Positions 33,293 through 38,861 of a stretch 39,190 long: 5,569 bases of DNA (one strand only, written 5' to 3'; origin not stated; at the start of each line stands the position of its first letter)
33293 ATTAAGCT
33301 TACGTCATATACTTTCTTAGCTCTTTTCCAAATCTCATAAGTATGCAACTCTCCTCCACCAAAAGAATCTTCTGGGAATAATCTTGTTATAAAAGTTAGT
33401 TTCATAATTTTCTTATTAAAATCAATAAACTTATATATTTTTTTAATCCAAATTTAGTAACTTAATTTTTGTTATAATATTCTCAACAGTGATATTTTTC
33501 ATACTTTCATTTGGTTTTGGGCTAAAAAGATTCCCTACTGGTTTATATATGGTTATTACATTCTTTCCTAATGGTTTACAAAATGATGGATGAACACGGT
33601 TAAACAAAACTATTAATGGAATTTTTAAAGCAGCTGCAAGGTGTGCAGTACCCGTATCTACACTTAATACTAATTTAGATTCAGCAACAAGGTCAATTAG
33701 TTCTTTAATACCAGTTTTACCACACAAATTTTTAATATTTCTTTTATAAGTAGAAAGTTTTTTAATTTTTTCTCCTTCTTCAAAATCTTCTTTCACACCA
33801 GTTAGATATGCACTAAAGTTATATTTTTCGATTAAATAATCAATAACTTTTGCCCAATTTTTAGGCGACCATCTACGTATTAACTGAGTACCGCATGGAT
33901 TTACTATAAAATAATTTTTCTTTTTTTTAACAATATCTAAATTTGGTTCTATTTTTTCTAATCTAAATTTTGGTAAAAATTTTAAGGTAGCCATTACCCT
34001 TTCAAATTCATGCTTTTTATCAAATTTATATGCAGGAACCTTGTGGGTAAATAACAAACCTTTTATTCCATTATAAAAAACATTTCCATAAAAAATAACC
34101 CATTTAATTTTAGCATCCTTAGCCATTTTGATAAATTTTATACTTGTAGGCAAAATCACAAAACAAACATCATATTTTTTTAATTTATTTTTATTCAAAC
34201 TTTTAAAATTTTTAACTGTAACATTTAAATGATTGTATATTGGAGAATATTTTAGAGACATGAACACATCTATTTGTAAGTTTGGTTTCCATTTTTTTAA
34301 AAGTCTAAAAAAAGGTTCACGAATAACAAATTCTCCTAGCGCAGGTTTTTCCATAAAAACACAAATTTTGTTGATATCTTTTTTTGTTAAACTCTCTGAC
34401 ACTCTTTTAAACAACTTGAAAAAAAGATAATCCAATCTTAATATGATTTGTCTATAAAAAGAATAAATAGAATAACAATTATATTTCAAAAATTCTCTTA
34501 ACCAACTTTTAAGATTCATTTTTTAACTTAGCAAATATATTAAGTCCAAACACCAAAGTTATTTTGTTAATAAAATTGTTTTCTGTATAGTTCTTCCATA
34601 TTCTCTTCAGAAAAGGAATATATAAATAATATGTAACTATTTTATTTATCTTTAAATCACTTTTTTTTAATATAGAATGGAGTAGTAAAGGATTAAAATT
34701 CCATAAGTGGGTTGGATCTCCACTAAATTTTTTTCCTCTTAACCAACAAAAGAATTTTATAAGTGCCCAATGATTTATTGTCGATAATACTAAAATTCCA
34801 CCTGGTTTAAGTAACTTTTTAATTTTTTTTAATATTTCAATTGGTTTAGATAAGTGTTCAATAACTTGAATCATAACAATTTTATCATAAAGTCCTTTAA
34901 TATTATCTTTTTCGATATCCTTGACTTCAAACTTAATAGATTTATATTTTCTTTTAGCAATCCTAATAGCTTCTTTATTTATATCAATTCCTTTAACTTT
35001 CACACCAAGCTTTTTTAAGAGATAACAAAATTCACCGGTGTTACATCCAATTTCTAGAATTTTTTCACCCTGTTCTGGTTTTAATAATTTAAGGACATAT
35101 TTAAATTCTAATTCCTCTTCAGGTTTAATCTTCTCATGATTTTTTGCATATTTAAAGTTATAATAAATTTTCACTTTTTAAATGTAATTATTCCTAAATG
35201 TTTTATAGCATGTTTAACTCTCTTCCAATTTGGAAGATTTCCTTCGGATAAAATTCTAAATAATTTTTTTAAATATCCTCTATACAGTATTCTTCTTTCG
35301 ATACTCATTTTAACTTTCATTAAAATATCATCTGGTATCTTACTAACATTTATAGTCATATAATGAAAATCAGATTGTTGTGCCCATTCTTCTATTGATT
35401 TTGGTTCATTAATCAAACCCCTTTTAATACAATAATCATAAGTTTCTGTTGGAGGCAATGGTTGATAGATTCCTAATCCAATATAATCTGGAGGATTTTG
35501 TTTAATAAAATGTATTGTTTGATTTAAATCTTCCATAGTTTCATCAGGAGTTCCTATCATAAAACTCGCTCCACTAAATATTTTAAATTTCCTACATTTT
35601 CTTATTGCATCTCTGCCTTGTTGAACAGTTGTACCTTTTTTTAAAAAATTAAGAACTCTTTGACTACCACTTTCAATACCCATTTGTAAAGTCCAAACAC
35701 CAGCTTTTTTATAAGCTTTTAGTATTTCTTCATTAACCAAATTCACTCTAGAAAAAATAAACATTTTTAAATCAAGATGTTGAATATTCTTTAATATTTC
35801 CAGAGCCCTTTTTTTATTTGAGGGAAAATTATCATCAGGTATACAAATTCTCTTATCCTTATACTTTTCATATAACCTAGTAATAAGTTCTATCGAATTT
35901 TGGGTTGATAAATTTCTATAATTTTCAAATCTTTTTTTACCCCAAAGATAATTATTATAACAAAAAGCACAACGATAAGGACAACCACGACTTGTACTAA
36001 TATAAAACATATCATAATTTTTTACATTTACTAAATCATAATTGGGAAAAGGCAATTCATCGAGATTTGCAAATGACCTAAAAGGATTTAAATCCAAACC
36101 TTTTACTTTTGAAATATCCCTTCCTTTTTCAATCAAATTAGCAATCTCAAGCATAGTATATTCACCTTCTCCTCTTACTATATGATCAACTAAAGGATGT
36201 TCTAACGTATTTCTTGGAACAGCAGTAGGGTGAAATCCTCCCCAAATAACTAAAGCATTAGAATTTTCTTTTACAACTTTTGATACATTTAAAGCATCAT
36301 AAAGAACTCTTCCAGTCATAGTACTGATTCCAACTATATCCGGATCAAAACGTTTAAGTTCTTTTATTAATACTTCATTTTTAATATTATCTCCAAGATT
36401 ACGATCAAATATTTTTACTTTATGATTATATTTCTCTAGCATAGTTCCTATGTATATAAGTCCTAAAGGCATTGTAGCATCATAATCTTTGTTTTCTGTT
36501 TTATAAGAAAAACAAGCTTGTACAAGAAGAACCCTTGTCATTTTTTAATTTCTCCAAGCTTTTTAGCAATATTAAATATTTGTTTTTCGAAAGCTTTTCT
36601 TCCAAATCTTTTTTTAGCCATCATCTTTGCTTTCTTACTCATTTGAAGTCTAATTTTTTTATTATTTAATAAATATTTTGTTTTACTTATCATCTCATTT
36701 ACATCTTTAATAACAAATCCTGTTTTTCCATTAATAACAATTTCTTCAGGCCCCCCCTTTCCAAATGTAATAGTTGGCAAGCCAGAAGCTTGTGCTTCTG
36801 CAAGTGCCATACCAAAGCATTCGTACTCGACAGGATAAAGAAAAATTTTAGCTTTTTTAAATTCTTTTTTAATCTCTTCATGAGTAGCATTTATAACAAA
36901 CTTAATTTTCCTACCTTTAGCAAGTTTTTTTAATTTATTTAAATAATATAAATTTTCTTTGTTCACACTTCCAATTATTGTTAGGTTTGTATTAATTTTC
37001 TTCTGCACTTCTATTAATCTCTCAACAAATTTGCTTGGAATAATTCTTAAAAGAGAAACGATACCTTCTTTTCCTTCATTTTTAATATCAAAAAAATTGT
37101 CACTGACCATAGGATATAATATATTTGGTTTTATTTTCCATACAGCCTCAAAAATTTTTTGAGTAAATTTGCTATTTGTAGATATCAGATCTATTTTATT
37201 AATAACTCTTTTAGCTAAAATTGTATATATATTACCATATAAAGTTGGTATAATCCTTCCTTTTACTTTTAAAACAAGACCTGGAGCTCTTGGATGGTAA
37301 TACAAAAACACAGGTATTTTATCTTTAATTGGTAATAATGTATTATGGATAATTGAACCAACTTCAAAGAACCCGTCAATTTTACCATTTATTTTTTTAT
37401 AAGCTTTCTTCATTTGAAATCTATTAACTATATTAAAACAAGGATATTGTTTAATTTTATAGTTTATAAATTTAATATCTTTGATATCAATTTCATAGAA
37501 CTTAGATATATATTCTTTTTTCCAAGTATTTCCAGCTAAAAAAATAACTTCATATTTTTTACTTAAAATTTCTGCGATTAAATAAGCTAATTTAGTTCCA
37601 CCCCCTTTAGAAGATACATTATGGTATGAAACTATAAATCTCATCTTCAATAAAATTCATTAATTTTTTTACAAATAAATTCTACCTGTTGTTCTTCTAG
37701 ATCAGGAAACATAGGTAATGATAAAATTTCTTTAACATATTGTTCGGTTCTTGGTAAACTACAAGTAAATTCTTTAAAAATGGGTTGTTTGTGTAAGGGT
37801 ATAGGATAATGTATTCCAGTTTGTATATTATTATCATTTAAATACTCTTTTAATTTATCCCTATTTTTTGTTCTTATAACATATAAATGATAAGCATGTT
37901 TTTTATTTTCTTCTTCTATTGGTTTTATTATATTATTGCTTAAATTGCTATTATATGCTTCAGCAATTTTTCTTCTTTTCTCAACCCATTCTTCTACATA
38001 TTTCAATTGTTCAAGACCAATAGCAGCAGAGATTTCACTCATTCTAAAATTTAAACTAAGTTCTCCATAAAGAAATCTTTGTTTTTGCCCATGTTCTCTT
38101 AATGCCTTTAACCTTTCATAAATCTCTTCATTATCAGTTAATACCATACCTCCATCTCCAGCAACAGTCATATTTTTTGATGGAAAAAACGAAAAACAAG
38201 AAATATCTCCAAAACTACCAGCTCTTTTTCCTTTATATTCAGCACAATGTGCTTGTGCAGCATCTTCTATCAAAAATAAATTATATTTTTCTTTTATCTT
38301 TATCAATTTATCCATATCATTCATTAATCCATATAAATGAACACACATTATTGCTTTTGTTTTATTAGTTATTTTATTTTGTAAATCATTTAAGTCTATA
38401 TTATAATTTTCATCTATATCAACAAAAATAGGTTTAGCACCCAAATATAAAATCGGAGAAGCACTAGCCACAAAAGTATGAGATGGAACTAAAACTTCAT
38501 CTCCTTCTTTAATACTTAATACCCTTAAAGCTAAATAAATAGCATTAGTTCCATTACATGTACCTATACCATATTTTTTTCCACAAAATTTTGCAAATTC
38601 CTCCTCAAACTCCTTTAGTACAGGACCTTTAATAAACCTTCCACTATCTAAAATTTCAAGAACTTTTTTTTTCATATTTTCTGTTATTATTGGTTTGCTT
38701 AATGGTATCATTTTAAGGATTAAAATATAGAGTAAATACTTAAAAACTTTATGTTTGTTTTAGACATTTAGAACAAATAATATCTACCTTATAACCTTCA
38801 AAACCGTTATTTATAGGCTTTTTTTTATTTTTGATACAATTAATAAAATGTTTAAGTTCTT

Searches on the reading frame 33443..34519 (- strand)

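Call 84: search_protein_families(library=pfam, proteins=[window:33443-34519:-], max_evalue=0.001)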
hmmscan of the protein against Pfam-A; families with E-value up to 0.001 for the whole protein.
window:33443-34519:- (358 aa): 1 family
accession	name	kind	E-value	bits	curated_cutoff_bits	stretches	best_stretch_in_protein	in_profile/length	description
PF01075.23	Glyco_transf_9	-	8.5e-25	87.9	22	1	191-327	95-230/247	Glycosyltransferase family 9 (heptosyltransferase)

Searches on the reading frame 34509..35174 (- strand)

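Call 84: search_protein_families(library=pfam, proteins=[window:34509-35174:-], max_evalue=0.001)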
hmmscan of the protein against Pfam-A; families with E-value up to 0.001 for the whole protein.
window:34509-35174:- (221 aa): 14 families
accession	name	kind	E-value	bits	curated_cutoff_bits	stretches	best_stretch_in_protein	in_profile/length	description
PF13489.12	Methyltransf_23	-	1.4e-24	87.1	27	1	25-176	11-161/164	Methyltransferase domain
PF13847.12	Methyltransf_31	-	5.6e-20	71.9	27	1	35-136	3-116/145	Methyltransferase domain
PF08242.18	Methyltransf_12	-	1.5e-16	61.4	30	1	40-128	1-98/98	Methyltransferase domain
PF08241.18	Methyltransf_11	-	3.3e-16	60.2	21.2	1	40-130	1-95/95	Methyltransferase domain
PF13649.12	Methyltransf_25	-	6.7e-15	56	27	1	39-126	1-97/97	Methyltransferase domain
PF02353.26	CMAS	-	8.3e-12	45.4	27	1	13-134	40-168/273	Mycolic acid cyclopropane synthetase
PF07021.18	MetW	-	3.7e-09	36.9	21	1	23-148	3-126/193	Methionine biosynthesis protein MetW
PF08003.17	Methyltransf_9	-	1.2e-06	28.2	23.8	1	23-133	103-220/315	Protein of unknown function (DUF1698)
PF05401.17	NodS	-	1.3e-06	28.9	24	1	35-129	43-143/201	Nodulation protein S (NodS)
PF03848.20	TehB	-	1.9e-06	27.9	20.4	1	27-127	25-129/193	Tellurite resistance protein TehB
PF01209.24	Ubie_methyltran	-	1.6e-05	24.8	20.1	1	26-130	38-151/233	ubiE/COQ5 methyltransferase family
PF06325.19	PrmA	-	2.8e-05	24.2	22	1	34-133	160-261/296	Ribosomal protein L11 methyltransferase (PrmA)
PF05175.20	MTS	-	7.5e-05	22.9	23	1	27-101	23-104/170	Methyltransferase small domain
PF01728.25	FtsJ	-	9.3e-05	22.9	24.1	0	29-94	17-82/181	FtsJ-like methyltransferase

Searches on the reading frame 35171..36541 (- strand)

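Call 84: search_protein_families(library=pfam, proteins=[window:35171-36541:-], max_evalue=0.001)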
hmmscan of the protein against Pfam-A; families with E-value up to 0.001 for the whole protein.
window:35171-36541:- (456 aa): 2 families
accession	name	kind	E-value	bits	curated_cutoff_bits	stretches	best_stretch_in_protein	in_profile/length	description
PF04055.27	Radical_SAM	-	4.5e-23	82.7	29.5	1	181-346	1-166/166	Radical SAM superfamily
PF02310.24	B12-binding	-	9e-20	71.2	32.1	1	24-133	13-120/121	B12 binding domain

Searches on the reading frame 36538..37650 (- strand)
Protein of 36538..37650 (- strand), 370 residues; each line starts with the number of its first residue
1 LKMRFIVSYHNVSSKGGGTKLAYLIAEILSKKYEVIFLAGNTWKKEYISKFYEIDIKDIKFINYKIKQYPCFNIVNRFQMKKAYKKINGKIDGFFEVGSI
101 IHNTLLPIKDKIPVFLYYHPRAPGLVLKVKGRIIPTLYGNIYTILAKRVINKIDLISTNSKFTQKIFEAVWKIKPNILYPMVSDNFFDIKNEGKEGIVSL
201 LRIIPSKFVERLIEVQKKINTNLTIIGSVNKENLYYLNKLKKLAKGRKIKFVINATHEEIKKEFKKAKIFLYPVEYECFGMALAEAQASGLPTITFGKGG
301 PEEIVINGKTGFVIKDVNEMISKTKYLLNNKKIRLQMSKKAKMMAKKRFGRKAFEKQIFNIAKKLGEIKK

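Call 84: search_protein_families(library=pfam, proteins=[window:36538-37650:-], max_evalue=0.001)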
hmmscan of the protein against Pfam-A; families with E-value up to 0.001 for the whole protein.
window:36538-37650:- (370 aa): 4 families
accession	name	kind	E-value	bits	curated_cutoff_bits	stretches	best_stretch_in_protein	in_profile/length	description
PF00534.26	Glycos_transf_1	-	7.4e-26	91.1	26.4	1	190-342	11-170/172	Glycosyl transferases group 1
PF13692.12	Glyco_trans_1_4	-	1.7e-18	67.7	27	1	209-330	21-142/142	Glycosyl transferases group 1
PF13524.12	Glyco_trans_1_2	-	1.4e-05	25.5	25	1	220-347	14-131/144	Glycosyl transferase-like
PF13439.12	Glyco_transf_4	-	0.00047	20.6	28.5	1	16-175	2-156/170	Glycosyltransferase Family 4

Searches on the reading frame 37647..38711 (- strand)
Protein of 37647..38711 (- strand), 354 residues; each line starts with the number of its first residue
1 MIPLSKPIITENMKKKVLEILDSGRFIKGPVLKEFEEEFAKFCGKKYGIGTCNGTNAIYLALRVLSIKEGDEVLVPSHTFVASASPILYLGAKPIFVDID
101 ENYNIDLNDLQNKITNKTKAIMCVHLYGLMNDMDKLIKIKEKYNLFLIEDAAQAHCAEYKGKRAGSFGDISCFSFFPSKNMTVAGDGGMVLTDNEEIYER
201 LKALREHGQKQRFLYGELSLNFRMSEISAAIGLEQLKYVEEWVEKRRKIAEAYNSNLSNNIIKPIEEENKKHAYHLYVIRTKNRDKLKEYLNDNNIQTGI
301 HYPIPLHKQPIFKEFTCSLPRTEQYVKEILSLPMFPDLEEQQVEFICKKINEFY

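Call 84: search_protein_families(library=pfam, proteins=[window:37647-38711:-], max_evalue=0.001)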
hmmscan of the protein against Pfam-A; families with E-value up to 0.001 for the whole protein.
window:37647-38711:- (354 aa): 4 families
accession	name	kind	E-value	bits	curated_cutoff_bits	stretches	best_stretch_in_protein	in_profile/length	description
PF01041.23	DegT_DnrJ_EryC1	-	1.7e-122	409.5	19.8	1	8-350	2-359/360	DegT/DnrJ/EryC1/StrS aminotransferase family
PF00155.27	Aminotran_1_2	-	2.4e-10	40.6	19.7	1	24-206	36-246/361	Aminotransferase class I and II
PF00266.25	Aminotran_5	-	9.2e-08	31.9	21.5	1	35-155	48-180/371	Aminotransferase class-V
PF01212.27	Beta_elim_lyase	-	4.4e-07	29.9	27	1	30-210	32-229/288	Beta-eliminating lyase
